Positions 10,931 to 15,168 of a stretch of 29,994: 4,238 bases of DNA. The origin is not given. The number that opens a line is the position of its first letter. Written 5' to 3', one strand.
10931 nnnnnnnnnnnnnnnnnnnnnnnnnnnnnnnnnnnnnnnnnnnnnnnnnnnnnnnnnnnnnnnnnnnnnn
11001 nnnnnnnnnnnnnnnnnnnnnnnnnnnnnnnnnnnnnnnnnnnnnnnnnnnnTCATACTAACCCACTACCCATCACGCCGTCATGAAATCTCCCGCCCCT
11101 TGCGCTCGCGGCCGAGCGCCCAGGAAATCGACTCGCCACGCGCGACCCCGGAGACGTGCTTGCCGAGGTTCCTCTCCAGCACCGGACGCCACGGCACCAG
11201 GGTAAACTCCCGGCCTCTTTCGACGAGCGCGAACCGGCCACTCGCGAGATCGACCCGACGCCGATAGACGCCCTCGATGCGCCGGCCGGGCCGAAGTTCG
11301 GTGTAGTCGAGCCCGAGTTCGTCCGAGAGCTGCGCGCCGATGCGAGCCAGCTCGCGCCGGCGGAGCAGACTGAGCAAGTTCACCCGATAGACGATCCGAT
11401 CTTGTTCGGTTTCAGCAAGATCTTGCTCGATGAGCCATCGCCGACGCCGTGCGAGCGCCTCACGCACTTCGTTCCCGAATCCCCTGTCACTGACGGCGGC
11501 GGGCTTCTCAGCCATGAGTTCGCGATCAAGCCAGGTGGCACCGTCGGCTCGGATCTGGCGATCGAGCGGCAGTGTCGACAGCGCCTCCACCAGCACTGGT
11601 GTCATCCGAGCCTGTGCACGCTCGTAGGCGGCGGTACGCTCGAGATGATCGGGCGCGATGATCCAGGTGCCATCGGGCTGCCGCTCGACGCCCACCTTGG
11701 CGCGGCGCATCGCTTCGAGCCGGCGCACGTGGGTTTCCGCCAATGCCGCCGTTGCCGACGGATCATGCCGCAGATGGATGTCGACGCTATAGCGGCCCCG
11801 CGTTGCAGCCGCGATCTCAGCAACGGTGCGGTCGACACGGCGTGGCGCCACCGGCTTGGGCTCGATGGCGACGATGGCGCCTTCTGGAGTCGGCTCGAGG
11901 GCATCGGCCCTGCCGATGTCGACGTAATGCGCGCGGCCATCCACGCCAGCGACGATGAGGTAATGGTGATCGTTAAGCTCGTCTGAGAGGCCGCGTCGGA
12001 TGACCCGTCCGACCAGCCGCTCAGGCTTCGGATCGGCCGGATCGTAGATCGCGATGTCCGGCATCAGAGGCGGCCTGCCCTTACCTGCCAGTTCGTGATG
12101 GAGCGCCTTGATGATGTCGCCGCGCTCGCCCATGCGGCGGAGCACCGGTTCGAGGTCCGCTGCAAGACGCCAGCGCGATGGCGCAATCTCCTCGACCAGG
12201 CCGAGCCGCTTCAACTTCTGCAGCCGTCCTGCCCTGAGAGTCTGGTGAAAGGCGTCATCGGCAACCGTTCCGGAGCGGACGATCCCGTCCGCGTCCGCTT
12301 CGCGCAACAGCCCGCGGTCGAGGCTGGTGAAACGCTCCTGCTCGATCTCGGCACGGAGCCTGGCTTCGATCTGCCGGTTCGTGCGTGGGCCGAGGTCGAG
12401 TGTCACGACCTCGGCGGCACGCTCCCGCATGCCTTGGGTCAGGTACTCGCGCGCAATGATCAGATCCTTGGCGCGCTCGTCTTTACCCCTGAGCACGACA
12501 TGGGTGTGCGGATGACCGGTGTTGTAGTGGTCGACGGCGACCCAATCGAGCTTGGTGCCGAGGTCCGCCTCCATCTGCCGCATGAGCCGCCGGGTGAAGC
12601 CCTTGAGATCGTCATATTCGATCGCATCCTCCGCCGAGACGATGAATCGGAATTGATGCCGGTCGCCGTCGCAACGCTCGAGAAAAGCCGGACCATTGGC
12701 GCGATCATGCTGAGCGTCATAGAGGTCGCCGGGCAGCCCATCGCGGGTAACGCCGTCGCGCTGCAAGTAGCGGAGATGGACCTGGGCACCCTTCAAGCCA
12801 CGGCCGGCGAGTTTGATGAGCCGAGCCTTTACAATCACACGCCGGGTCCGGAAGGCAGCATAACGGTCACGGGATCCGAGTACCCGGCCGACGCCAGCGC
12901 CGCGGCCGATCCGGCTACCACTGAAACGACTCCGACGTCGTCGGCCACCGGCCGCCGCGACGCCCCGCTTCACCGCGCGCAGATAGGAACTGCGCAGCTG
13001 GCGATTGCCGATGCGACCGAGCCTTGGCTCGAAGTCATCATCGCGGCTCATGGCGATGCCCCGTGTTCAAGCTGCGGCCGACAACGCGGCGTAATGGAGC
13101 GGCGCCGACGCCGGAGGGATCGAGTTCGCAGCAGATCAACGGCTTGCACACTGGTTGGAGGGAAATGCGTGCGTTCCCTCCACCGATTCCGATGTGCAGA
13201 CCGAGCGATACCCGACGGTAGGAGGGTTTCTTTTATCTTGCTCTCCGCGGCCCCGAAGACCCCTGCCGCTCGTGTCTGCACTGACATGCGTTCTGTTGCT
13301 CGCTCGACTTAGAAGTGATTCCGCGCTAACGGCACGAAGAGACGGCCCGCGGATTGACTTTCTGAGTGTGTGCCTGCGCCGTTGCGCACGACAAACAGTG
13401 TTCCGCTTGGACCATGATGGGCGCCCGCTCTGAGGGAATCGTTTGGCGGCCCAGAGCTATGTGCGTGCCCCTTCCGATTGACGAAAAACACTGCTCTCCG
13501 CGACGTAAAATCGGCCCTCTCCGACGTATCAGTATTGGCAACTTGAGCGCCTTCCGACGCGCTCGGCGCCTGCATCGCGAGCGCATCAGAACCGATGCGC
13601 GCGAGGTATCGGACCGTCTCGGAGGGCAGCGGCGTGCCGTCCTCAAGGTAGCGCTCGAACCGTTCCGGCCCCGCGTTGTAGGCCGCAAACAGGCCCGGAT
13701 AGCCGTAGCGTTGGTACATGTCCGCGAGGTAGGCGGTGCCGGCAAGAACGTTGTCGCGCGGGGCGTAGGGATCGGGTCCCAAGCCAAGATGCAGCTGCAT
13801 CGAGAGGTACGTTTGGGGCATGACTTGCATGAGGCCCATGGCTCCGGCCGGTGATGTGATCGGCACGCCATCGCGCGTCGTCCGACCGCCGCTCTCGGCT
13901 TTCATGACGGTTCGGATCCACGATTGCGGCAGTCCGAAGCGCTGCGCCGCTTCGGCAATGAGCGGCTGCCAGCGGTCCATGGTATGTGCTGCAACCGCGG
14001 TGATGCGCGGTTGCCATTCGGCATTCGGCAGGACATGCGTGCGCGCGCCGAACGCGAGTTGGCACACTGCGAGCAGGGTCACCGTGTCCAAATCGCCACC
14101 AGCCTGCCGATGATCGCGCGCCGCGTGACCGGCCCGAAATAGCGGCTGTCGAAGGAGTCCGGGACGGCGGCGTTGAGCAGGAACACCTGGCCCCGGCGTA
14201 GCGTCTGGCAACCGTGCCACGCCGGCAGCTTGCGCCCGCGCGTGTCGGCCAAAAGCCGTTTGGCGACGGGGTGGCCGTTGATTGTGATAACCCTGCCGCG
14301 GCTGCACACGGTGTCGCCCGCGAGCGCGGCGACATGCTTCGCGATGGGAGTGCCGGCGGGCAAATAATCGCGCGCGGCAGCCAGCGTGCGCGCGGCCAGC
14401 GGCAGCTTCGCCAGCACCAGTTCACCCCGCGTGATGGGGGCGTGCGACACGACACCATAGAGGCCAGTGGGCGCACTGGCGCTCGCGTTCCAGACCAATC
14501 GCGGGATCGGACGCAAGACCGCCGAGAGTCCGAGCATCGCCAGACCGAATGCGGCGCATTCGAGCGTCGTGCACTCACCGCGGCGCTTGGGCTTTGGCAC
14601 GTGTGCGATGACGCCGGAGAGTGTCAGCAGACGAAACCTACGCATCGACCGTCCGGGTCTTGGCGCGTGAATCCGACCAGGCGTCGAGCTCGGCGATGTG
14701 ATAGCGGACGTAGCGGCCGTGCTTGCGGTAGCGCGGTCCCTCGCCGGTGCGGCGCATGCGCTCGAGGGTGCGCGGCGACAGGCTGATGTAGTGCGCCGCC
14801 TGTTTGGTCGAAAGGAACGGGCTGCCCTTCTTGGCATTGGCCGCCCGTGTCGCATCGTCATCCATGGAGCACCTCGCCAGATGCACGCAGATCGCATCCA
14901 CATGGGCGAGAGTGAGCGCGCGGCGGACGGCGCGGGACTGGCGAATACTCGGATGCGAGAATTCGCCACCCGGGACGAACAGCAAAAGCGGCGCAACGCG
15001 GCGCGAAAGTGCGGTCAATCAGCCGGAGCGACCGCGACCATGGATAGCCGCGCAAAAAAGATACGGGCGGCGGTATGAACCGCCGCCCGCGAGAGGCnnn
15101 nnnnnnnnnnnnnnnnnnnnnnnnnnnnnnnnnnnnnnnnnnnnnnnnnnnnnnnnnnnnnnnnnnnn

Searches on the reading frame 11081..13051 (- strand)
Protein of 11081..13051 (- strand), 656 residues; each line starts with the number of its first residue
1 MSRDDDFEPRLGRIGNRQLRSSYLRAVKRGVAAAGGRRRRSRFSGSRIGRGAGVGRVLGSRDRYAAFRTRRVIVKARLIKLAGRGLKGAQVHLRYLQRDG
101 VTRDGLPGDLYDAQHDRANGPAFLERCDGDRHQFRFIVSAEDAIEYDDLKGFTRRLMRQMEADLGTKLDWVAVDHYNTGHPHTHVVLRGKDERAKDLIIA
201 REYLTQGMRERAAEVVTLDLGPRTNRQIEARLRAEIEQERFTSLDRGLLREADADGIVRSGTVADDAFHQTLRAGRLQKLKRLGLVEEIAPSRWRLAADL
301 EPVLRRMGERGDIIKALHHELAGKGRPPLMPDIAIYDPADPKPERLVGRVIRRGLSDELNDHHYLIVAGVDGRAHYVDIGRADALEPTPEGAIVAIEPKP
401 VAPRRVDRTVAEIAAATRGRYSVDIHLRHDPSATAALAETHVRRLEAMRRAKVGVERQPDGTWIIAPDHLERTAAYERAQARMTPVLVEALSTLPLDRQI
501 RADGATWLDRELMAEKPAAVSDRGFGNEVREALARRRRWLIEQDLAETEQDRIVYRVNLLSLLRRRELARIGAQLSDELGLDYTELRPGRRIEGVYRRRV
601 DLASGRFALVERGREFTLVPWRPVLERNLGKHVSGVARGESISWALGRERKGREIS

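Call 7: search_protein_families(library=pfam, proteins=[window:11081-13051:-], max_evalue=0.01)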
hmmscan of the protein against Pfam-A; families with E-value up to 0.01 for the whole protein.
window:11081-13051:- (656 aa): 2 families
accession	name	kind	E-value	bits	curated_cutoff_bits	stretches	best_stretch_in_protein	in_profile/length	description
PF11843.13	DUF3363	-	5.2e-145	483.7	28.4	1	274-650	2-372/375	Protein of unknown function (DUF3363)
PF03432.20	Relaxase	-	0.00091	19.9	24.6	1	139-187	53-98/132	MobA/VirD2-like, nuclease domain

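Call 8: search_protein_families(library=ncbifam, proteins=[window:11081-13051:-], max_evalue=0.01)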
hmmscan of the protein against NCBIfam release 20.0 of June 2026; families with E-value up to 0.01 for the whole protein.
window:11081-13051:- (656 aa): 2 families
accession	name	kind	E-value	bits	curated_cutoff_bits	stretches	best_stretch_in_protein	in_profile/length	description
NF041267.1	relax_RlxS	exception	1.3e-297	988.9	850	1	5-653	1-653/654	relaxase/mobilization nuclease RlxS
NF041499.3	MobP3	subfamily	8.3e-05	22.3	150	1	91-206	47-171/315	MobP3 family relaxase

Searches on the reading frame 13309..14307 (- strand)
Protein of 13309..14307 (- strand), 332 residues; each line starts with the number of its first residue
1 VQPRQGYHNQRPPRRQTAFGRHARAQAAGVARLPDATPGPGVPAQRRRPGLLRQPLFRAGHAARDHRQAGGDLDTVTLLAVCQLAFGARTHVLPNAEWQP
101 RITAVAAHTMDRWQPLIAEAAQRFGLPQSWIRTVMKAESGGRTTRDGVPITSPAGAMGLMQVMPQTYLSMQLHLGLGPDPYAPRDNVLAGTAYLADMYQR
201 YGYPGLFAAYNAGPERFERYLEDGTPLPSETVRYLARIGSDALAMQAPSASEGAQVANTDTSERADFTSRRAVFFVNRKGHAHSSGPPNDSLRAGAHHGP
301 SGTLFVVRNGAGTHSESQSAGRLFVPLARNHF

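Call 30: search_protein_families(library=pfam, proteins=[window:13309-14307:-], max_evalue=0.001)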
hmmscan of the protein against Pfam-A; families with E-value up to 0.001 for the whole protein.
window:13309-14307:- (332 aa): 2 families
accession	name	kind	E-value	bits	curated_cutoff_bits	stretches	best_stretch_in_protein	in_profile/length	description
PF01464.25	SLT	-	2.5e-18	66.2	21.3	1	116-221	2-105/117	Transglycosylase SLT domain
PF13406.11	SLT_2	-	0.00074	19.3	24.3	0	151-169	150-168/292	Transglycosylase SLT domain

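Call 51: search_protein_families(library=padloc, proteins=[window:13309-14307:-], max_evalue=0.001)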
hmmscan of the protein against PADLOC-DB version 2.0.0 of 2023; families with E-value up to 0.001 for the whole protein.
window:13309-14307:- (332 aa): 0 families

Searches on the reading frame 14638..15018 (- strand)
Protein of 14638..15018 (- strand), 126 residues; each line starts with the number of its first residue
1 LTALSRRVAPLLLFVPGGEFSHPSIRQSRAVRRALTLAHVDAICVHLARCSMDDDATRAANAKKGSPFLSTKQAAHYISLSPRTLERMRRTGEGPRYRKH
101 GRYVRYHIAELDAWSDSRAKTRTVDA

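Call 30: search_protein_families(library=pfam, proteins=[window:14638-15018:-], max_evalue=0.001)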
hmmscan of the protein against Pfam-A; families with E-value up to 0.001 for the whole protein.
window:14638-15018:- (126 aa): 1 family
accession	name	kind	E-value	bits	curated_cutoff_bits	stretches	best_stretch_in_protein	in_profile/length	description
PF12728.13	HTH_17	-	4.1e-11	43.4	27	1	68-114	1-46/51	Helix-turn-helix domain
